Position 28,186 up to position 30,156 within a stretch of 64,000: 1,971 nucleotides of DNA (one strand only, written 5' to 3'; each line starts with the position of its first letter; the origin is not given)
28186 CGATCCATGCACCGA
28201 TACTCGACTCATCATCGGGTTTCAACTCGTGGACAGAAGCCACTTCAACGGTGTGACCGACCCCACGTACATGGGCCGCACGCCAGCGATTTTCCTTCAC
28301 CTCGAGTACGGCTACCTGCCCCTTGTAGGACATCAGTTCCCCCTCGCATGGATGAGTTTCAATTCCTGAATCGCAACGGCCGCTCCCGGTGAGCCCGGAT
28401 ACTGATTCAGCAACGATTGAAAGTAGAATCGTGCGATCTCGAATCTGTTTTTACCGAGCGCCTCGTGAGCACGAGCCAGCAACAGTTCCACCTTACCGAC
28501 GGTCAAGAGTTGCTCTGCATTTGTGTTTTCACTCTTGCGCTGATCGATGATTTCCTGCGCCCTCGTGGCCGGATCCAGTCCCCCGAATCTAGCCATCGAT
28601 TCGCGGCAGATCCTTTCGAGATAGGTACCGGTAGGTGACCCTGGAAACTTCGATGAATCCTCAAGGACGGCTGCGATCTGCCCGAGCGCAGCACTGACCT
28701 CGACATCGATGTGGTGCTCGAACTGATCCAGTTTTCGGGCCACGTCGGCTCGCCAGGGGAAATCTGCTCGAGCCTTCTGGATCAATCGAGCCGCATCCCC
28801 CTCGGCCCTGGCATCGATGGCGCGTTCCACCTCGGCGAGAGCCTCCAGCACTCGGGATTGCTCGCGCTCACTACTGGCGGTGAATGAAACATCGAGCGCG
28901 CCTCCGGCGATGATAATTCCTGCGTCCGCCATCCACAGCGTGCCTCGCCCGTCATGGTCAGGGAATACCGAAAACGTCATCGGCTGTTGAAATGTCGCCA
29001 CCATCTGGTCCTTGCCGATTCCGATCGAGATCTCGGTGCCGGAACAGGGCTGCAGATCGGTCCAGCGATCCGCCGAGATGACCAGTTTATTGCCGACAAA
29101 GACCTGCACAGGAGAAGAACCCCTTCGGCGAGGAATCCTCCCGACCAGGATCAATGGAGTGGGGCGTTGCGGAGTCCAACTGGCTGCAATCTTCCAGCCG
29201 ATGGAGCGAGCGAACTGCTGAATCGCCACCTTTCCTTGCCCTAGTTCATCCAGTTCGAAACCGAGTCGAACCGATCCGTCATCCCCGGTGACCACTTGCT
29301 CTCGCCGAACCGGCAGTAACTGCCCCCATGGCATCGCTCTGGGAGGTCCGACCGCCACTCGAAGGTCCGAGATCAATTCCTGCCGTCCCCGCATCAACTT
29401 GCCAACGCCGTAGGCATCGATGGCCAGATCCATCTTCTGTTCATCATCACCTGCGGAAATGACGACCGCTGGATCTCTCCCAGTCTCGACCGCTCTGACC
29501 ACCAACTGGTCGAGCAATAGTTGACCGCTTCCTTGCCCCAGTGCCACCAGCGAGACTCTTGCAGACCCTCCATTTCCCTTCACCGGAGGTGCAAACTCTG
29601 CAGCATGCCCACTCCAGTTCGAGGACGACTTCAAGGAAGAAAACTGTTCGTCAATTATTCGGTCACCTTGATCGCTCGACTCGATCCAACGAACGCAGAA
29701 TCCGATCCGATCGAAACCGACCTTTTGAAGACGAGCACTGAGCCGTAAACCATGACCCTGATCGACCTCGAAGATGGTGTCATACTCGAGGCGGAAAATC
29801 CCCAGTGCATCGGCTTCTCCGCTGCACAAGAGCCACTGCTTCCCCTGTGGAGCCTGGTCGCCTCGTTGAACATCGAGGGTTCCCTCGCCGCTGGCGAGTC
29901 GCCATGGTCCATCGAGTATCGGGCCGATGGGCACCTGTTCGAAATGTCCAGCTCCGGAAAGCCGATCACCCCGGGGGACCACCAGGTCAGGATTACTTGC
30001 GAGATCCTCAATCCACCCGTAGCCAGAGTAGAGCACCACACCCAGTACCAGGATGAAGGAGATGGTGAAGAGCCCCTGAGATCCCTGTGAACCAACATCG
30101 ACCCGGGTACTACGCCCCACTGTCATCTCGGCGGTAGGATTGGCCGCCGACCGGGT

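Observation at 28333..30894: Membrane protein with two cytoplasmic FHA domains and a 550-aa periplasmic domain (EssC-like front end without ATPase)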

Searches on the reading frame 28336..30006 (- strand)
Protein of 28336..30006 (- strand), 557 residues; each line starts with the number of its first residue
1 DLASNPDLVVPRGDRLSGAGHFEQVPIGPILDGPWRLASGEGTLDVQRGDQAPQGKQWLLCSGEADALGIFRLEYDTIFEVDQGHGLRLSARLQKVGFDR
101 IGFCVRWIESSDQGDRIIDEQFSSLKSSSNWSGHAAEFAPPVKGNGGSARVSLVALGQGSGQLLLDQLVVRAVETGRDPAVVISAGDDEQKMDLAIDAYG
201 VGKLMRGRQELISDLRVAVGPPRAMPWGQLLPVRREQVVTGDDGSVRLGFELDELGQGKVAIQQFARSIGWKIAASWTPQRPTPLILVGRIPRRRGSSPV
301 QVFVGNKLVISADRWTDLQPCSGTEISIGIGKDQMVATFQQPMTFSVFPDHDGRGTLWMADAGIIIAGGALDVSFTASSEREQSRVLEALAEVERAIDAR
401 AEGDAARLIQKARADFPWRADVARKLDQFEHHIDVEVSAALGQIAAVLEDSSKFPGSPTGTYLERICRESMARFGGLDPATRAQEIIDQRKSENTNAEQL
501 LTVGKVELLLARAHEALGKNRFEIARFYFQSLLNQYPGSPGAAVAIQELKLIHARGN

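Call 9: find_homologous_proteins(query=window:28336-30006:-, max_evalue=0.001)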
Query seq(557 aa) (557 aa): 18 proteins with E <= 0.001 among 8000 candidates.
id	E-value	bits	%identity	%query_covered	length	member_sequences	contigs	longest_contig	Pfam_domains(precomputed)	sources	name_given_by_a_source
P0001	0.0e+0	1233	99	100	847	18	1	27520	PF00498.32,PF16697.11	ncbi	-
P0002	0.0e+0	1168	93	100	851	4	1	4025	PF00498.32,PF16697.11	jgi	jgi:pSer/pThr/pTyr-binding forkhead associated (FHA) protein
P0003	0.0e+0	1147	92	100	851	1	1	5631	PF00498.32,PF16697.11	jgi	-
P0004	0.0e+0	1144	92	100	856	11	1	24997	PF00498.32,PF16697.11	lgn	-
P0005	0.0e+0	1143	91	100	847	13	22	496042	PF00498.32,PF16697.11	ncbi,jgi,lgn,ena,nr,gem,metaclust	ncbi:MAG: FHA domain-containing protein [Planctomycetes bacterium]|jgi:pSer/pThr/pTyr-binding forkhe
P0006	0.0e+0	1129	91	100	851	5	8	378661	PF00498.32,PF16697.11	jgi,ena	jgi:pSer/pThr/pTyr-binding forkhead associated (FHA) protein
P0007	3.7e-278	942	76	100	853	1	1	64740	PF00498.32,PF16697.11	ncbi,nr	ncbi:MAG: FHA domain-containing protein [Planctomycetota bacterium]|nr:FHA domain-containing protein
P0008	2.7e-215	734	60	100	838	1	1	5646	PF00498.32,PF16697.11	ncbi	-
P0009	7.4e-214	730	60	100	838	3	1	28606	PF00498.32,PF16697.11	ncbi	-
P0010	5.3e-211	720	60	100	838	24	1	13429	PF00498.32,PF16697.11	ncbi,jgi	-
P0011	1.1e-178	613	50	100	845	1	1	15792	PF00498.32,PF16697.11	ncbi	ncbi:MAG: FHA domain-containing protein [Planctomycetota bacterium]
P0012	1.7e-177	610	50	100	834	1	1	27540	PF00498.32,PF16697.11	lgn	-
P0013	1.9e-176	606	51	100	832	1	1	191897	PF00498.32,PF16697.11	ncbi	-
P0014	4.9e-176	605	51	100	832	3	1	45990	PF00498.32,PF16697.11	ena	-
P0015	1.0e-174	600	51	100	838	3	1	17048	PF00498.32,PF16697.11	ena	-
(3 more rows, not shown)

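Call 18: find_related_loci(query=A2, collection=genome_contigs, flank=10000)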
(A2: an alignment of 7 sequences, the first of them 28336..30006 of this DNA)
Query A2 (557 aa) in genome_contigs; peptide patterns used: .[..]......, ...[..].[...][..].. (x = any residue, [..] = any of these).
48 stretches matched a pattern; 13 encode a relative of the query (tblastn E <= 1e-3); 13 distinct loci.
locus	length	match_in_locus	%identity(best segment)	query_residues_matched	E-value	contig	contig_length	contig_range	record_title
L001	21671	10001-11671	91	1-557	0e+0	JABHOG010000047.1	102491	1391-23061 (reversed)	MAG: Planctomycetota bacterium isolate SI037S4_bin26 k141_456265, whole genome shotgun sequence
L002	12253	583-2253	91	1-557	0e+0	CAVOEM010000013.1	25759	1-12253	MAG: Planctomycetes bacterium UBA1146 isolate CBN3_331.54 genome assembly, contig: Ga0302139_10000212, whole genome shot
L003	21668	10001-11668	76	1-557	0e+0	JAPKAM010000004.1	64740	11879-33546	MAG: Planctomycetota bacterium isolate ANT-12 NODE_180_length_64740_cov_13.626467, whole genome shotgun sequence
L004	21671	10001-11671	92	1-557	0e+0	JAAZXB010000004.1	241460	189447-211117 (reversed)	MAG: Planctomycetota bacterium isolate bin110s NODE_4_length_241460_cov_16.087322, whole genome shotgun sequence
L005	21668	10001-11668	60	1-557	0e+0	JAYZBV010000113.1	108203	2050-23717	MAG: Planctomycetota bacterium isolate XB_MAG1214 DB_MAG1214_0113, whole genome shotgun sequence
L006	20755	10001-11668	60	1-557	0e+0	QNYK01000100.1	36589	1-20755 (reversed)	MAG: Bacillota bacterium isolate MAG 7 Ga0232646_1000196, whole genome shotgun sequence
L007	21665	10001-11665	50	1-556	0e+0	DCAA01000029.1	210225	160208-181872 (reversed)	MAG TPA_asm: Planctomycetes bacterium UBA1146 UBA1146_contig_2859, whole genome shotgun sequence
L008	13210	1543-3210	50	1-557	0e+0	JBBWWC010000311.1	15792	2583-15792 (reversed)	MAG: Planctomycetota bacterium isolate OC6_150m_MAG_282 OC6_150m_contig_2939468, whole genome shotgun sequence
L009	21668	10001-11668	51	1-557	1e-180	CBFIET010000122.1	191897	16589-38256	MAG: Planctomycetota bacterium isolate Co_bin_687_orig genome assembly, contig: Co_bin_687_orig_Co_c_000002637366, whole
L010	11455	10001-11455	53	1-486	1e-166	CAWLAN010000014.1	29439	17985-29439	MAG: Planctomycetes bacterium UBA1146 isolate CB6_Bottom.63 genome assembly, contig: Ga0310122_10000350, whole genome sh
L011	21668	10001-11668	47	1-557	4e-173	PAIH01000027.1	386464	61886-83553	MAG: Planctomycetota bacterium isolate NAT2 98251, whole genome shotgun sequence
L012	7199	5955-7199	53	1-416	2e-144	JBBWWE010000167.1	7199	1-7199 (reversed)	MAG: Planctomycetota bacterium isolate OC6_2000m_MAG_215 OC6_2000m_contig_4625700, whole genome shotgun sequence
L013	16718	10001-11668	51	1-557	0e+0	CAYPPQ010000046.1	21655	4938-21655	MAG TPA_asm: uncultured Planctomycetia bacterium isolate binchicken_co147_300 genome assembly, contig: NODE_8091_length_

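Call 25: search_protein_representatives(alignment_id=A2)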
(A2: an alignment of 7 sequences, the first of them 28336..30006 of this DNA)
Query: 7 sequences, 556 profile positions. Proteins with E-value up to 0.001 (for the whole library): 76; up to 1e-10: 28; up to 1e-30: 19. The best 76 are listed.
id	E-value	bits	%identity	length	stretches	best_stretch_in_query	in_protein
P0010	2.9e-281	950.2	-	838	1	1-556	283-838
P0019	4.3e-145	500.7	-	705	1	2-555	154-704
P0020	1.5e-111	390.1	-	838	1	13-554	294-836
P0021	2.3e-69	250.8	-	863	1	5-554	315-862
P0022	1.0e-63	232.1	-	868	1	34-554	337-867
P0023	3.4e-62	227.1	-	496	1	76-554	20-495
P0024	4.0e-59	216.9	-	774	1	48-554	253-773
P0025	1.9e-53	198.2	-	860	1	40-554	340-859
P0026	3.3e-51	190.8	-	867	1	16-554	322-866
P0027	1.0e-46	176.0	-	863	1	42-554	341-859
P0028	3.6e-46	174.2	-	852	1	35-554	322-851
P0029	1.0e-45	172.7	-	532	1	50-554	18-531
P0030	2.1e-44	168.4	-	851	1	34-554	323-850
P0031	2.6e-42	161.4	-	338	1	224-554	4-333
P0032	6.3e-42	160.2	-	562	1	27-552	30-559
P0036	1.3e-32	129.4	-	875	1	62-552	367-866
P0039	1.1e-12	63.6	-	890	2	322-554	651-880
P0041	6.1e-12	61.2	-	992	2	183-554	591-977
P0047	3.6e-09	52.1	-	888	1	22-554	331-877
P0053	4.0e-08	48.6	-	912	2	315-554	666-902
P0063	4.7e-07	45.1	-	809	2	324-551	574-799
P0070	5.2e-06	41.6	-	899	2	76-546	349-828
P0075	2.0e-05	39.7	-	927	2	399-549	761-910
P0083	1.8e-04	36.5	-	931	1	79-548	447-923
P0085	2.2e-04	36.3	-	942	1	34-428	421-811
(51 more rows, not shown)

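Call 26: search_protein_families(library=pfam, proteins=[P0020, P0021, P0025, P0036, P0039, P0041, P0047, P0053, P0070, P0085], max_evalue=0.001)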
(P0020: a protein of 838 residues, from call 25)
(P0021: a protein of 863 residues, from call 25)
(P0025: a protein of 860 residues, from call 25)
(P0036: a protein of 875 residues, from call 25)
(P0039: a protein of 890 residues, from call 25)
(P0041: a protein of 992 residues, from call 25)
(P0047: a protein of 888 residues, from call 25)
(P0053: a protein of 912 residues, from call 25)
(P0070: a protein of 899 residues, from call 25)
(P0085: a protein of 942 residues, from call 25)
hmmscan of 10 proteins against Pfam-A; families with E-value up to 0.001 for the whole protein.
P0020 (838 aa): 2 families
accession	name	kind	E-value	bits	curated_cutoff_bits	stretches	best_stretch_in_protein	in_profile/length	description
PF00498.31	FHA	-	8e-32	109.9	20.7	2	22-85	1-67/67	FHA domain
PF16697.10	Yop-YscD_cpl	-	2e-26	92.5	33.2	2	14-94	11-93/94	Inner membrane component of T3SS, cytoplasmic domain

P0021 (863 aa): 2 families
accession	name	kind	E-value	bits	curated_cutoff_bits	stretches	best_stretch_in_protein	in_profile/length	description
PF00498.31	FHA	-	1.2e-34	119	20.7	2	24-86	2-67/67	FHA domain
PF16697.10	Yop-YscD_cpl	-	2.7e-23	82.5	33.2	2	19-93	15-91/94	Inner membrane component of T3SS, cytoplasmic domain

P0025 (860 aa): 2 families
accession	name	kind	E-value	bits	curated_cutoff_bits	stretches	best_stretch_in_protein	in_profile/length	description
PF00498.31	FHA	-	1.6e-37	128.1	20.7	2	21-84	1-67/67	FHA domain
PF16697.10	Yop-YscD_cpl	-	5.9e-30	103.8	33.2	2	19-91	17-91/94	Inner membrane component of T3SS, cytoplasmic domain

P0036 (875 aa): 2 families
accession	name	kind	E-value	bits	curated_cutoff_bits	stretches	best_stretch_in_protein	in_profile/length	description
PF00498.31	FHA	-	4.8e-34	117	20.7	2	21-84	1-67/67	FHA domain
PF16697.10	Yop-YscD_cpl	-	2e-30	105.3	33.2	2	18-91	16-91/94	Inner membrane component of T3SS, cytoplasmic domain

P0039 (890 aa): 2 families
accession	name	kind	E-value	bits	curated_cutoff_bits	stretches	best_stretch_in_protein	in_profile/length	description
PF00498.31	FHA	-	4.3e-34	117.2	20.7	2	187-249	2-67/67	FHA domain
PF16697.10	Yop-YscD_cpl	-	1.7e-32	112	33.2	2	169-254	2-89/94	Inner membrane component of T3SS, cytoplasmic domain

P0041 (992 aa): 2 families
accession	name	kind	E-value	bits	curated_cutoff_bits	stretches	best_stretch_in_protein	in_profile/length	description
PF00498.31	FHA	-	3.6e-35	120.7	20.7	2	24-86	2-67/67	FHA domain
PF16697.10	Yop-YscD_cpl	-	5.5e-31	107.1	33.2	2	209-293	3-89/94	Inner membrane component of T3SS, cytoplasmic domain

P0047 (888 aa): 2 families
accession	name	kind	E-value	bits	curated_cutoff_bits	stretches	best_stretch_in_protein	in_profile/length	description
PF00498.31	FHA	-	1.1e-32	112.8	20.7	2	177-239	2-67/67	FHA domain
PF16697.10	Yop-YscD_cpl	-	7.7e-30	103.4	33.2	2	16-94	12-92/94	Inner membrane component of T3SS, cytoplasmic domain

P0053 (912 aa): 2 families
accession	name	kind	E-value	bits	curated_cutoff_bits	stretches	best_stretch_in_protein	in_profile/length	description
PF00498.31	FHA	-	2.9e-38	130.6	20.7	2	191-253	2-67/67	FHA domain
PF16697.10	Yop-YscD_cpl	-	1.3e-29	102.7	33.2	2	173-258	2-89/94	Inner membrane component of T3SS, cytoplasmic domain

P0070 (899 aa): 3 families
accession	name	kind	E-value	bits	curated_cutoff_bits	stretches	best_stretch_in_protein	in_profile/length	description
PF00498.31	FHA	-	6.3e-36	123.1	20.7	2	22-85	1-67/67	FHA domain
PF16697.10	Yop-YscD_cpl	-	7.4e-33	113.1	33.2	2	104-193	2-91/94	Inner membrane component of T3SS, cytoplasmic domain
PF13174.12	TPR_6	-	0.00024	22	26.3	0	854-879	7-32/33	Tetratricopeptide repeat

P0085 (942 aa): 4 families
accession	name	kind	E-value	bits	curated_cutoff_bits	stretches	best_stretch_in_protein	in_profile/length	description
PF00498.31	FHA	-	6.1e-35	119.9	20.7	2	33-97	1-67/67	FHA domain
PF16697.10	Yop-YscD_cpl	-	6.2e-26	90.9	33.2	2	25-98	11-85/94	Inner membrane component of T3SS, cytoplasmic domain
PF13174.12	TPR_6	-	0.00019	22.3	26.3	0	771-799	3-31/33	Tetratricopeptide repeat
PF07719.23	TPR_2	-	0.00045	20.6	27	0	888-920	1-33/34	Tetratricopeptide repeat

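Call 27: predict_structure(alignment_id=A2)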
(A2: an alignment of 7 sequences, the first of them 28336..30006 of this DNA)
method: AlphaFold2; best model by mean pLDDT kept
length: 557 residues; sequences in the alignment: 7
mean_pLDDT: 68.5   pTM: 0.42
mean pLDDT of the five models: 68.5, 66.8, 65.8, 63.4, 62.2
residues with pLDDT >= 90: 48; 70-90: 260; 50-70: 134; < 50: 115
segments of 3 or more residues with pLDDT < 50: 1-30, 177-181, 196-202, 217-274, 279-284
pLDDT, mean of each block of 10 residues (from residue 1): 32 30 35 68 74 66 83 82 70 80 81 77 71 68 73 83 76 53 50 50 59 48 25 32 34 40 39 49 56 75 80 84 84 74 75 61 59 63 74 93 94 76 88 92 84 69 84 91 88 72 79 85 86 82 86 73
secondary structure, 60 per line:
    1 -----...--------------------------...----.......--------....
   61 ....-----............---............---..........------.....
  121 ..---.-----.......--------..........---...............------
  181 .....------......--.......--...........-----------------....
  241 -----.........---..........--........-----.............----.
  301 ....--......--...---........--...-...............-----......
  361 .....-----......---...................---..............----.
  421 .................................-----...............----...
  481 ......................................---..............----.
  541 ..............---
elements in order: E35-37 E42-48 E57-64 E70-81 E85-96 E100-109 E116-122 E132-138 E147-156 E160-174 E181-185 E192-197 E200-206 E209-219 E237-240 E246-254 E258-267 E270-277 E283-292 E300-304 E307-312 E321-328 E335-349 E355-365 E371-376 H380-398 H402-415 H420-453 H459-473 H478-518 H522-535 H540-554

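Call 35: find_homologous_proteins(query=A4, max_evalue=0.00001)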
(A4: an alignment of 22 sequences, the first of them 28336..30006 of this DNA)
Query A4 (22 sequences) (557 aa, profile of the alignment): 19 proteins with E <= 0.00001 among 8000 candidates.
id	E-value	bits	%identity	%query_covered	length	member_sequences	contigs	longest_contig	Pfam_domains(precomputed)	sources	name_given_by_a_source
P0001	2.4e-204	698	99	100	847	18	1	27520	PF00498.32,PF16697.11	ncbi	-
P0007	8.8e-204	696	76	100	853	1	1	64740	PF00498.32,PF16697.11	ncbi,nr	ncbi:MAG: FHA domain-containing protein [Planctomycetota bacterium]|nr:FHA domain-containing protein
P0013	4.1e-203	694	51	100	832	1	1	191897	PF00498.32,PF16697.11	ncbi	-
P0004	1.3e-202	693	92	100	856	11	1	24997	PF00498.32,PF16697.11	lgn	-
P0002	2.6e-202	692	93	100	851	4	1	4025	PF00498.32,PF16697.11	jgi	jgi:pSer/pThr/pTyr-binding forkhead associated (FHA) protein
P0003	3.2e-202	691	92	100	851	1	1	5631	PF00498.32,PF16697.11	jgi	-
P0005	5.4e-202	691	91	100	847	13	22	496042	PF00498.32,PF16697.11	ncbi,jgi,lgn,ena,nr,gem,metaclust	ncbi:MAG: FHA domain-containing protein [Planctomycetes bacterium]|jgi:pSer/pThr/pTyr-binding forkhe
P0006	7.5e-201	687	91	100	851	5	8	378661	PF00498.32,PF16697.11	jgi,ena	jgi:pSer/pThr/pTyr-binding forkhead associated (FHA) protein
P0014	4.9e-200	684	51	100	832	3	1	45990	PF00498.32,PF16697.11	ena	-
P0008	8.6e-197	673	60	100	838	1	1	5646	PF00498.32,PF16697.11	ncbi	-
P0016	1.4e-195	669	50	100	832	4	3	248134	PF00498.32,PF16697.11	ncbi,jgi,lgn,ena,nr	ncbi:MAG TPA: FHA domain-containing protein [Planctomycetes bacterium]|nr:FHA domain-containing prot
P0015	1.3e-194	666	51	100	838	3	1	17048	PF00498.32,PF16697.11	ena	-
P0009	3.5e-193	661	60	100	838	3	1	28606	PF00498.32,PF16697.11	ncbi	-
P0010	1.8e-191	656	60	100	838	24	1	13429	PF00498.32,PF16697.11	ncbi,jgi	-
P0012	8.1e-186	637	50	100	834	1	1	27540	PF00498.32,PF16697.11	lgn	-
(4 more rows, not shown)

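Call 36: find_encoding_contigs(protein=P0041, flank=10000, max_places=2)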
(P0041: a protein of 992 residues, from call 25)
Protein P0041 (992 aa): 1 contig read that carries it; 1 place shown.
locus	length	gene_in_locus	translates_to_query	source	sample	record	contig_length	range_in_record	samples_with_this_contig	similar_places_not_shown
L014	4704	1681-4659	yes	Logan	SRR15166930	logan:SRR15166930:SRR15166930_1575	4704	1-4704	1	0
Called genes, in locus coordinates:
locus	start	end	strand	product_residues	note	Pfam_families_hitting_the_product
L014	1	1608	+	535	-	?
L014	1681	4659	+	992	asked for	PF00498:FHA, PF16697:Yop-YscD_cpl, PF00498:FHA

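Call 37: find_encoding_contigs(protein=P0025, flank=10000, max_places=2)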
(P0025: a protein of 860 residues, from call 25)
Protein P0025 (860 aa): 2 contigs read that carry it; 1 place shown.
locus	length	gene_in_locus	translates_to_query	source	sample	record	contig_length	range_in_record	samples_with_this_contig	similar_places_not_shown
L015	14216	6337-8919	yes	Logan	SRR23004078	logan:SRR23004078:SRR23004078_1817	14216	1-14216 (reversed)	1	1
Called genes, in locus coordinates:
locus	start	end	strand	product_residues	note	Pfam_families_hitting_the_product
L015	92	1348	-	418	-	-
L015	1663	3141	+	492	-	PF02113:Peptidase_S13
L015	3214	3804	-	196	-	PF07638:Sigma70_ECF, PF13384:HTH_23 (faint), PF08281:Sigma70_r4_2, PF04545:Sigma70_r4 (weak)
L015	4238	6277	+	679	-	PF16697:Yop-YscD_cpl, PF00498:FHA, PF01590:GAF, PF13185:GAF_2, PF13492:GAF_3, PF00158:Sigma54_activat, PF07724:AAA_2, PF14532:Sigma54_activ_2, +5 more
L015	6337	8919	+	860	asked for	PF00498:FHA, PF16697:Yop-YscD_cpl, PF00498:FHA, PF16697:Yop-YscD_cpl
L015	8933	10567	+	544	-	PF06723:MreB_Mbl (faint), PF11104:PilM_2, PF14450:FtsA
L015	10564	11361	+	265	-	-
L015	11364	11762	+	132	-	-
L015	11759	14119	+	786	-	-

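Call 38: find_encoding_contigs(protein=P0070, flank=10000, max_places=2)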
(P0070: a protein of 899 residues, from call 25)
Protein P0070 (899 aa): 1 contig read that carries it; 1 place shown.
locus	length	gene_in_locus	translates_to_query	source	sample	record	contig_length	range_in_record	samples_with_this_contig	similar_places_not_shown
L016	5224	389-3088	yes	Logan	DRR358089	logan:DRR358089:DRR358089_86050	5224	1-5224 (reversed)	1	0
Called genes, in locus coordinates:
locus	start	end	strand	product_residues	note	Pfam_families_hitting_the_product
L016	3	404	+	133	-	?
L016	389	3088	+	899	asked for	PF00498:FHA, PF16697:Yop-YscD_cpl, PF00498:FHA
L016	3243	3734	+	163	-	-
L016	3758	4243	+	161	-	-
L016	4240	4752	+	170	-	PF01661:Macro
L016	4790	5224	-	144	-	?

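Call 40: find_encoding_contigs(protein=P0085, flank=10000, max_places=2)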
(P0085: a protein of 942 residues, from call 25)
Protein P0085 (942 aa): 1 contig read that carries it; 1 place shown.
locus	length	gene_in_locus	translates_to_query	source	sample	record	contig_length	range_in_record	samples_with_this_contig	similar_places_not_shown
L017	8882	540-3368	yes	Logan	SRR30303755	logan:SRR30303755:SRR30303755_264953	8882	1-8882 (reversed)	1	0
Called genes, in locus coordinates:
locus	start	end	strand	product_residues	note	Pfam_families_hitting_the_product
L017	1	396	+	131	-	?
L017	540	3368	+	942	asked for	PF16697:Yop-YscD_cpl, PF00498:FHA, PF16697:Yop-YscD_cpl, PF00498:FHA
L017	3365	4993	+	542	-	PF11104:PilM_2, PF00012:HSP70 (faint), PF06723:MreB_Mbl (faint), PF14450:FtsA (faint)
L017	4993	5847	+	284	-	-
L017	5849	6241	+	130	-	-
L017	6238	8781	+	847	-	PF13428:TPR_14 (faint), PF13424:TPR_12 (faint), PF07719:TPR_2 (faint), PF13174:TPR_6 (faint), PF00515:TPR_1 (faint), PF13432:TPR_16 (weak), PF14559:TPR_19 (weak), PF14559:TPR_19, +1 more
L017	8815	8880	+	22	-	?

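Call 41: find_encoding_contigs(protein=P0047, flank=10000, max_places=2)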
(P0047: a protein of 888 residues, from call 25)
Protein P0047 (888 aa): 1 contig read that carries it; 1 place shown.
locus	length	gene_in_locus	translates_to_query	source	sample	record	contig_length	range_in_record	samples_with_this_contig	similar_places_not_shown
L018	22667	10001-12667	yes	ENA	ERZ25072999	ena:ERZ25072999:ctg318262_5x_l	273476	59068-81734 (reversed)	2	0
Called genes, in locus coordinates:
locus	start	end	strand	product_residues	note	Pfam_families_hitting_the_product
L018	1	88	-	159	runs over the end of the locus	PF14588:YjgF_endoribonc, PF01042:Ribonuc_L-PSP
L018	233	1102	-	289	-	PF00494:SQS_PSY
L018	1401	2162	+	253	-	PF02405:MlaE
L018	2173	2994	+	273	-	PF00005:ABC_tran, PF13304:AAA_21 (weak)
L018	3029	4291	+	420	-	PF02470:MlaD, PF28544:Helical_needle (faint)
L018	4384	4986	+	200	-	-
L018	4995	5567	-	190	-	PF01872:RibD_C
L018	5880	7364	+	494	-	PF02113:Peptidase_S13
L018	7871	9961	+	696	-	PF16697:Yop-YscD_cpl, PF00498:FHA, PF01590:GAF, PF13185:GAF_2, PF13492:GAF_3, PF00158:Sigma54_activat, PF14532:Sigma54_activ_2, PF25601:AAA_lid_14, +2 more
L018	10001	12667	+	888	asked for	PF00498:FHA, PF16697:Yop-YscD_cpl, PF00498:FHA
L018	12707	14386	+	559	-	PF11104:PilM_2, PF14450:FtsA (weak)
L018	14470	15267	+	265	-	-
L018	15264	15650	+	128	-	-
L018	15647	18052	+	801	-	PF13432:TPR_16 (faint), PF00515:TPR_1 (faint), PF13414:TPR_11 (faint), PF13428:TPR_14 (faint), PF13174:TPR_6 (faint), PF13424:TPR_12 (faint), PF23914:TPR_CcmH_CycH (faint), PF14559:TPR_19 (weak), +2 more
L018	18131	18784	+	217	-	PF07963:N_methyl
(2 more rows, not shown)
